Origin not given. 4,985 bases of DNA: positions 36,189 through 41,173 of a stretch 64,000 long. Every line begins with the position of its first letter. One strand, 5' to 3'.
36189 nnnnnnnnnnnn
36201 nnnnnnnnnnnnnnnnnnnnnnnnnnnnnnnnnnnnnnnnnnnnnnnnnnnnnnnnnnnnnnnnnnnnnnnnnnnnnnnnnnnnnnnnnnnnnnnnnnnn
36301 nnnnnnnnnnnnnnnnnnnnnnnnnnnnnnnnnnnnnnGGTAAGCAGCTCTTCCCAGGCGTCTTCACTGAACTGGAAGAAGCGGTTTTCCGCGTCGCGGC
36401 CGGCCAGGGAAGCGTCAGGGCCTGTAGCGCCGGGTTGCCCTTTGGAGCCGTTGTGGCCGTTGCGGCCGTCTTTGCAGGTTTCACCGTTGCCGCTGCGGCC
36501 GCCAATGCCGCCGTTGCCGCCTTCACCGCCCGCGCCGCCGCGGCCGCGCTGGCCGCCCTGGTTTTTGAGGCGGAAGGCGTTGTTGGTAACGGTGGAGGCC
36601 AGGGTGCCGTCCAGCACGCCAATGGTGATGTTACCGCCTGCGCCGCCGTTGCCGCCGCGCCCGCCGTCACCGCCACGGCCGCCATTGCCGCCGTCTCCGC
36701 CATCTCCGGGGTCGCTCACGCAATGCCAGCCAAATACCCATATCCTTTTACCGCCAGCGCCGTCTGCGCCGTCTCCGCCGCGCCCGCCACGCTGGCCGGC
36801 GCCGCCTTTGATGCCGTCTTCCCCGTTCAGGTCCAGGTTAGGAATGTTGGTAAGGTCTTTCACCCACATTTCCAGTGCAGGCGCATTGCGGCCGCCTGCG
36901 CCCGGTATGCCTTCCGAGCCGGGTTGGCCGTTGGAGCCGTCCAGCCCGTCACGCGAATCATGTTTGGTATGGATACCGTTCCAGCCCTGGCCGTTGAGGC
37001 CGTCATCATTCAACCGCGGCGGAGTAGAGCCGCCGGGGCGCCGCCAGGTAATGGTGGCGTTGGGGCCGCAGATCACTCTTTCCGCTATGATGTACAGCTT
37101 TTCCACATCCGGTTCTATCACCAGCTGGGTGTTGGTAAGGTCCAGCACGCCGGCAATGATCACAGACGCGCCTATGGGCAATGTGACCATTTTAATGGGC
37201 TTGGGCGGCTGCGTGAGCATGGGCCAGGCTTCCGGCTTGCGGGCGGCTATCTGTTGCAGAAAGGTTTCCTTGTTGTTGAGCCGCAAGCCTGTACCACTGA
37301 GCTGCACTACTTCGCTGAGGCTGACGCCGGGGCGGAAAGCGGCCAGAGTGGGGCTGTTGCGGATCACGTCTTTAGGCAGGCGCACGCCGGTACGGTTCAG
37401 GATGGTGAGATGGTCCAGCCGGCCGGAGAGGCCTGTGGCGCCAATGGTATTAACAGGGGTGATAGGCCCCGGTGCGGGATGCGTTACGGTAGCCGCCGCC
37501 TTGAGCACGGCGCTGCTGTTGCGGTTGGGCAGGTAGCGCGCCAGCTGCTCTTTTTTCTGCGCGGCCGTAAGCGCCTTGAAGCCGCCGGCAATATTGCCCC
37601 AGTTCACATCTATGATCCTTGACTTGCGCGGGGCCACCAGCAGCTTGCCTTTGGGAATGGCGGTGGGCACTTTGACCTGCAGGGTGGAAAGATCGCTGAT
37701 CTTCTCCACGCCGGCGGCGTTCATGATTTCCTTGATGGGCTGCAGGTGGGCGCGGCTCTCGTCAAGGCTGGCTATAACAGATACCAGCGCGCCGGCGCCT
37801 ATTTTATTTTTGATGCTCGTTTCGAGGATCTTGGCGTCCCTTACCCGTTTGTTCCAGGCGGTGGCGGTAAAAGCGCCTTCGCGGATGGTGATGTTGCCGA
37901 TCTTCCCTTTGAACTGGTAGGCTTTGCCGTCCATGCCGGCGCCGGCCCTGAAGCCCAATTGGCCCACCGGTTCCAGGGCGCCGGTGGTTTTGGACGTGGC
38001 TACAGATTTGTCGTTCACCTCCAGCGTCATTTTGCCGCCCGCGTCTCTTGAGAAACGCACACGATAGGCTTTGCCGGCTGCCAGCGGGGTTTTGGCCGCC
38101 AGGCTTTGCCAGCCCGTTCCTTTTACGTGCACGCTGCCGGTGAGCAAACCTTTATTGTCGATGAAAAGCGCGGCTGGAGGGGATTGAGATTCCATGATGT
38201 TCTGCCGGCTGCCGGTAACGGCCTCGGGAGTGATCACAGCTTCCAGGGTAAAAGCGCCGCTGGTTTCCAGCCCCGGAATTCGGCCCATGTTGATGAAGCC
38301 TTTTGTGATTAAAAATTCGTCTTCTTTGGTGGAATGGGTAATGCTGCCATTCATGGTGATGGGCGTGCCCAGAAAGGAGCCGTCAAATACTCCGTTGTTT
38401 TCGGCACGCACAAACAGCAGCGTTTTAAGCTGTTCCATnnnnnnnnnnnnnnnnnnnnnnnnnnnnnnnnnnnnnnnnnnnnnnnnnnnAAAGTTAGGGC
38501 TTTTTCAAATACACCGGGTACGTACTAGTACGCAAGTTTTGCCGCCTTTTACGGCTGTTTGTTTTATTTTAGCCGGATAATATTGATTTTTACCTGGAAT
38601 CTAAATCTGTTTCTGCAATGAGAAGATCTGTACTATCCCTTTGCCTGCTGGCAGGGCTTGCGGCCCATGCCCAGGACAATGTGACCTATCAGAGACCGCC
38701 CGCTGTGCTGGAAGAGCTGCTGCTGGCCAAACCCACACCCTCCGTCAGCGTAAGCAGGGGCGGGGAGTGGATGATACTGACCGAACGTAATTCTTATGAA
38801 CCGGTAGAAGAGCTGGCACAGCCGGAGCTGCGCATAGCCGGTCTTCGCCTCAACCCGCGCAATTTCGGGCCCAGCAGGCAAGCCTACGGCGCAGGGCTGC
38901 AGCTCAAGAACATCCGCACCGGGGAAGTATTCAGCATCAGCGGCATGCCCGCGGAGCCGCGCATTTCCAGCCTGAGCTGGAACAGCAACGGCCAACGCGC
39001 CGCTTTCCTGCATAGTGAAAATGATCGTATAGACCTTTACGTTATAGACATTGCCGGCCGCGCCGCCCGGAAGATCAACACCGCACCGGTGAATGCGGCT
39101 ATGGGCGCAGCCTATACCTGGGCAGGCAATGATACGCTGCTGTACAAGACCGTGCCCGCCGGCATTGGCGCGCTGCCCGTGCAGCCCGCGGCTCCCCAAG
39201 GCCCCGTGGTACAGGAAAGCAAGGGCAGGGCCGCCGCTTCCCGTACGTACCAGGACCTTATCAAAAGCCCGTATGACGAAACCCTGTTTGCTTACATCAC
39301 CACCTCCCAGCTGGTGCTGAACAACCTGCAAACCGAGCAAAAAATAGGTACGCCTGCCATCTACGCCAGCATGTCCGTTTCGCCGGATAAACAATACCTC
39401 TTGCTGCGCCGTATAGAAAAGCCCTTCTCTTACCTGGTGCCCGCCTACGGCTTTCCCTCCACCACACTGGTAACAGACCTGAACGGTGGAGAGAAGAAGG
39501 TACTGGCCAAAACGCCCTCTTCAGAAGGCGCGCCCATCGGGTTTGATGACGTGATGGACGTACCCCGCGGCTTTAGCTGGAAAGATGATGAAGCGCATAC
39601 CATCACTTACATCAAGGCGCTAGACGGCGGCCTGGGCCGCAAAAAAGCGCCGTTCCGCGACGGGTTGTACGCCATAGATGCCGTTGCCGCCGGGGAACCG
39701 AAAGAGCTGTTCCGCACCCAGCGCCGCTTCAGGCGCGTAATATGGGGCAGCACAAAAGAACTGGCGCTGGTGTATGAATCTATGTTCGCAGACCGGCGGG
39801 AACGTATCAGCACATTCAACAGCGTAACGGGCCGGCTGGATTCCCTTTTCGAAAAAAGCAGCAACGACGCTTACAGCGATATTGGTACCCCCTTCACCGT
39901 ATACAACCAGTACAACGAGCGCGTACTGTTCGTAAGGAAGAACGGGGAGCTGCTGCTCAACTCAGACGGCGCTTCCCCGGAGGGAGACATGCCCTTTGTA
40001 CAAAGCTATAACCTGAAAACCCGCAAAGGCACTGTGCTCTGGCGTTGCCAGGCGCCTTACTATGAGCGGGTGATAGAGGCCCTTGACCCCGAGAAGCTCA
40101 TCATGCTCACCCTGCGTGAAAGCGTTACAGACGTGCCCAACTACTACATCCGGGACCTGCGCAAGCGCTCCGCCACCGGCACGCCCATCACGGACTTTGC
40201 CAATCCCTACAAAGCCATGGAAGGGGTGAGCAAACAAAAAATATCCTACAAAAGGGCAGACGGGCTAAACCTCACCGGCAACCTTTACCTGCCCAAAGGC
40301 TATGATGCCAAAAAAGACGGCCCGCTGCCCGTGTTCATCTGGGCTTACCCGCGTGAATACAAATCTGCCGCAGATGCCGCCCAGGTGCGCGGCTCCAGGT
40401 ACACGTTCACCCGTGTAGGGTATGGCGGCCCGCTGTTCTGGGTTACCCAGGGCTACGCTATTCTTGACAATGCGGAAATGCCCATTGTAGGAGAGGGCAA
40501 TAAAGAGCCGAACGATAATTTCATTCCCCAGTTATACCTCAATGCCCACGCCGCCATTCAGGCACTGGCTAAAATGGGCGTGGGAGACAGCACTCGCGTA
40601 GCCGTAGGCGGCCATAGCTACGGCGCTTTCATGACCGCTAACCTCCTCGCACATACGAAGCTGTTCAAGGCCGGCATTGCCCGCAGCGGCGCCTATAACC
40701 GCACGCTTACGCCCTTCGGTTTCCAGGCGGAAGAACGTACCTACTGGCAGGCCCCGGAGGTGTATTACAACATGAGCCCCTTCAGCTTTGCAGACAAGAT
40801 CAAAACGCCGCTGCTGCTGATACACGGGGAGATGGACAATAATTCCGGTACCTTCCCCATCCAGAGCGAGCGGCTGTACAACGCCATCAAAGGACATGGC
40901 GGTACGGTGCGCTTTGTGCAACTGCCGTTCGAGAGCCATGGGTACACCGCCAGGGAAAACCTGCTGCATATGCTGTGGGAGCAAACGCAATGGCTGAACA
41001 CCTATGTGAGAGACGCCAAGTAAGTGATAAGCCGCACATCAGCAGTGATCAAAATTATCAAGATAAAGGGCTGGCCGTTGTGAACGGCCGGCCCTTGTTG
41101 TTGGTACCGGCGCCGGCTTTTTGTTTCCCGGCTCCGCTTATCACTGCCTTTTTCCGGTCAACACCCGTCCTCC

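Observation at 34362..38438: Giant orphan multidomain protein with extracellular-type domains but no visible export signal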

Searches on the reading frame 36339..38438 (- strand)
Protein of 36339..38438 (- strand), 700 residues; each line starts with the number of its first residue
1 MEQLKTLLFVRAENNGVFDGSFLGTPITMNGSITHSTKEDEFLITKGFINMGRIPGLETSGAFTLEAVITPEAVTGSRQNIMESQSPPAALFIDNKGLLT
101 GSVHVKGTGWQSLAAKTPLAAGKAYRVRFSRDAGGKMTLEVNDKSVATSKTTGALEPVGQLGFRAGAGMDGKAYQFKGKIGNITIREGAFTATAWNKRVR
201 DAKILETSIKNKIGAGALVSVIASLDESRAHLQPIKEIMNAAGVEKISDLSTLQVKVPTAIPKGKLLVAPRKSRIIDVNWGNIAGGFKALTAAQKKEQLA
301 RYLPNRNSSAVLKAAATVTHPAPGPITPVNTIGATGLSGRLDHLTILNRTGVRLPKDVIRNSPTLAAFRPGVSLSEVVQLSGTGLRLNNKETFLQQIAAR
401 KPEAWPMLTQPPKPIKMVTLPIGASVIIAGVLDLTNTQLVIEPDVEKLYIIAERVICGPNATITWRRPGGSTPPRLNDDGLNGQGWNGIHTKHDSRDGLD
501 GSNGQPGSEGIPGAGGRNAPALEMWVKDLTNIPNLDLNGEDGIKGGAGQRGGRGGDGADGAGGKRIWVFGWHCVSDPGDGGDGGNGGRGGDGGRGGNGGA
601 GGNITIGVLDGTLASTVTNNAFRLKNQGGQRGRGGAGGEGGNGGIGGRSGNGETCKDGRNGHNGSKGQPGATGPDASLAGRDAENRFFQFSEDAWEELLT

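Call 33: predict_structure(alignment_id=A3)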
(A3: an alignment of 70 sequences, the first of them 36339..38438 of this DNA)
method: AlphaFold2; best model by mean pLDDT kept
length: 700 residues; sequences in the alignment: 70
mean_pLDDT: 87.5   pTM: 0.72
mean pLDDT of the five models: 87.5, 87.5, 86.7, 85.9, 85.6
residues with pLDDT >= 90: 452; 70-90: 171; 50-70: 27; < 50: 50
segments of 3 or more residues with pLDDT < 50: 321-354, 359-368, 416-418
pLDDT, mean of each block of 10 residues (from residue 1): 81 85 85 91 96 88 96 95 96 98 96 97 98 96 96 94 96 96 94 91 94 92 87 90 88 93 90 68 84 89 87 83 36 36 39 47 47 76 80 82 69 53 89 95 97 93 96 96 95 95 97 97 96 96 98 97 89 91 98 98 96 85 93 98 97 92 97 97 96 88
secondary structure, 60 per line:
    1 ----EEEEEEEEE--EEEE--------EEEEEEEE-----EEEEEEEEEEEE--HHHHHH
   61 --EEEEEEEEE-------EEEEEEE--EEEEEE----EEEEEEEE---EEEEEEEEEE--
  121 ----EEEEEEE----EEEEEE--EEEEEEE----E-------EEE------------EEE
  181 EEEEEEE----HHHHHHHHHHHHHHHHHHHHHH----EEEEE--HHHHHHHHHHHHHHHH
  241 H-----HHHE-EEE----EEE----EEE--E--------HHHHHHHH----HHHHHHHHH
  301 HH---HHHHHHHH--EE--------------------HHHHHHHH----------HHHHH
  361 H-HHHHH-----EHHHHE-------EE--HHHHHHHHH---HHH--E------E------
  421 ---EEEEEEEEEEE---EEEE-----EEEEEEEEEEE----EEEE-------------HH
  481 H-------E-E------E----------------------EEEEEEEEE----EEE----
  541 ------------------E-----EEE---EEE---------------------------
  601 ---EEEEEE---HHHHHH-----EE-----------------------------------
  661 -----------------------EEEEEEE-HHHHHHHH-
elements in order (helices of 4 or more, strands of 3 or more residues): E5-13 E16-19 E28-35 E41-52 H55-60 E63-71 E79-85 E88-93 E98-105 E109-118 E125-131 E136-141 E144-150 E163-165 E178-187 H192-213 E218-222 H225-241 E252-254 E259-261 E266-268 H280-287 H292-302 H306-313 H338-345 H356-361 H363-367 H374-377 H390-398 E424-434 E438-441 E447-457 E462-465 E521-529 E534-536 E565-567 E571-573 E604-609 H613-618 E684-690 H692-699

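Call 36: fold_search(model_id=the predicted structure, library=pdb)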
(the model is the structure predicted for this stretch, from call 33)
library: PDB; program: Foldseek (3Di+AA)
matches with E <= 10: 829; with E <= 0.001: 286
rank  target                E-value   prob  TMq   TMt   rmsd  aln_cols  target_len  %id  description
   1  3rsj_A                5.0e-08  1.00  0.22  0.37   5.2       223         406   14  Structure of HCRF in complex with Ganglioside GD1a (released 2011-08-17)
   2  3rmy_B                5.7e-08  1.00  0.23  0.38   5.1       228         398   16  Crystal structure of HCR/D W1238A mutant (released 2011-06-01)
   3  7z5t                  1.2e-07  1.00  0.22  0.37   4.4       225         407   10  Crystal Structure of botulinum neurotoxin A2 cell binding domain (released 2022-06-08)
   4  7uia_A                1.2e-07  1.00  0.23  0.38   3.4       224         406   13  Crystal structure of BoNT/E receptor binding domain in complex with SV2 and VHH (released 2023-04-05)
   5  3rmx_B                1.5e-07  1.00  0.24  0.39   5.4       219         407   16  Crystal structure of HCR/D F1240A mutant (released 2011-06-01)
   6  8agk_AAA              1.6e-07  1.00  0.23  0.38   6.2       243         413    9  Botulinum neurotoxin subtype A6 cell binding domain in complex with GD1a ganglioside (released 2022-09-21)
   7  8rvi_A                1.8e-07  1.00  0.21  0.34   6.0       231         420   10  Structure of the binding domain of BoNT/A mutant H1253K in complex with the GM1a ganglioside receptor (released 2025-02-12)
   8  3pme                  1.8e-07  1.00  0.21  0.34   9.0       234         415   17  Crystal structure of the receptor binding domain of botulinum neurotoxin C/D mosaic serotype (released 2010-12-15)
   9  3rmy_D                1.8e-07  1.00  0.23  0.38   5.5       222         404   17  Crystal structure of HCR/D W1238A mutant (released 2011-06-01)
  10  3rsj_B                2.1e-07  1.00  0.22  0.37   5.6       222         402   13  Structure of HCRF in complex with Ganglioside GD1a (released 2011-08-17)
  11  6zvm_AAA              2.1e-07  1.00  0.22  0.35   4.6       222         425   10  Botulinum neurotoxin B2 binding domain in complex with GD1a (released 2020-10-14)
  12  3n7j                  2.1e-07  1.00  0.24  0.39   5.3       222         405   16  Crystal structure of botulinum neurotoxin serotype D binding domain (released 2010-09-08)
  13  6es1_A                2.2e-07  1.00  0.22  0.36   6.4       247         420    9  Crystal structure of the binding domain from botulinum neurotoxin A2 bound to extracellular domain of human receptor S (released 2018-04-25)
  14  3ogg                  2.3e-07  1.00  0.23  0.38   5.2       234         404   15  Crystal structure of the receptor binding domain of botulinum neurotoxin D (released 2010-09-01)
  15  5jlv_A                2.3e-07  1.00  0.21  0.33   7.9       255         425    9  Receptor binding domain of Botulinum neurotoxin A in complex with human glycosylated SV2C (released 2016-06-15)
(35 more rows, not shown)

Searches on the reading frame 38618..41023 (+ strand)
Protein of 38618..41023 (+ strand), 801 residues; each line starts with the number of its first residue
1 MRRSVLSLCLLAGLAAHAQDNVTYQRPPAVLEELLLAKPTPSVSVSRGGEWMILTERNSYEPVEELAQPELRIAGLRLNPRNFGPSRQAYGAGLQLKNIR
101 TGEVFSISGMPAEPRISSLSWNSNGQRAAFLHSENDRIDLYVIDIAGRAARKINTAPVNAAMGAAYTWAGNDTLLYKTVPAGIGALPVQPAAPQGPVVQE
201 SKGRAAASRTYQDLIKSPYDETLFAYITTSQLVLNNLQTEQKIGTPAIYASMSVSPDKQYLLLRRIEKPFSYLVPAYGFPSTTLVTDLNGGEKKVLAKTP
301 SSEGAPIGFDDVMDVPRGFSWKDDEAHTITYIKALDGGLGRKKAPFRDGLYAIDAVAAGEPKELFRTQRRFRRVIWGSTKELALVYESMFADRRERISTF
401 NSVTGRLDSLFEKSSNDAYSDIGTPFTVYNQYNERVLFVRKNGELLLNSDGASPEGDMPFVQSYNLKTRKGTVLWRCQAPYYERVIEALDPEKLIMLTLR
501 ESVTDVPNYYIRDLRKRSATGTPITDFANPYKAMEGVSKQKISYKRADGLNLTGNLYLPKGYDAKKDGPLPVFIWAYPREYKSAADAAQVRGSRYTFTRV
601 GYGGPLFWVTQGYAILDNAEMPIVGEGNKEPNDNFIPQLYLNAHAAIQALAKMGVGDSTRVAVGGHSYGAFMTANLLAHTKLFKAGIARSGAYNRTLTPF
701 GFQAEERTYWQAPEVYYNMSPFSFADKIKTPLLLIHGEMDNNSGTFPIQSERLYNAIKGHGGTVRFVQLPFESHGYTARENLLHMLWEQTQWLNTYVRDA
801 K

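Call 8: search_protein_families(library=pfam, proteins=[window:38618-41023:+], max_evalue=0.001)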
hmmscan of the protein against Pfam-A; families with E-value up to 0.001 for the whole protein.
window:38618-41023:+ (801 aa): 2 families
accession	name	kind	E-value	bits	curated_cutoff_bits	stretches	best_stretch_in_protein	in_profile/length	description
PF00326.27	Peptidase_S9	-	4.1e-22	79.2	22.6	1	645-797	50-210/213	Prolyl oligopeptidase family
PF02129.25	Peptidase_S15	-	9.4e-05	22.7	23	0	548-691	1-128/262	X-Pro dipeptidyl-peptidase (S15 family)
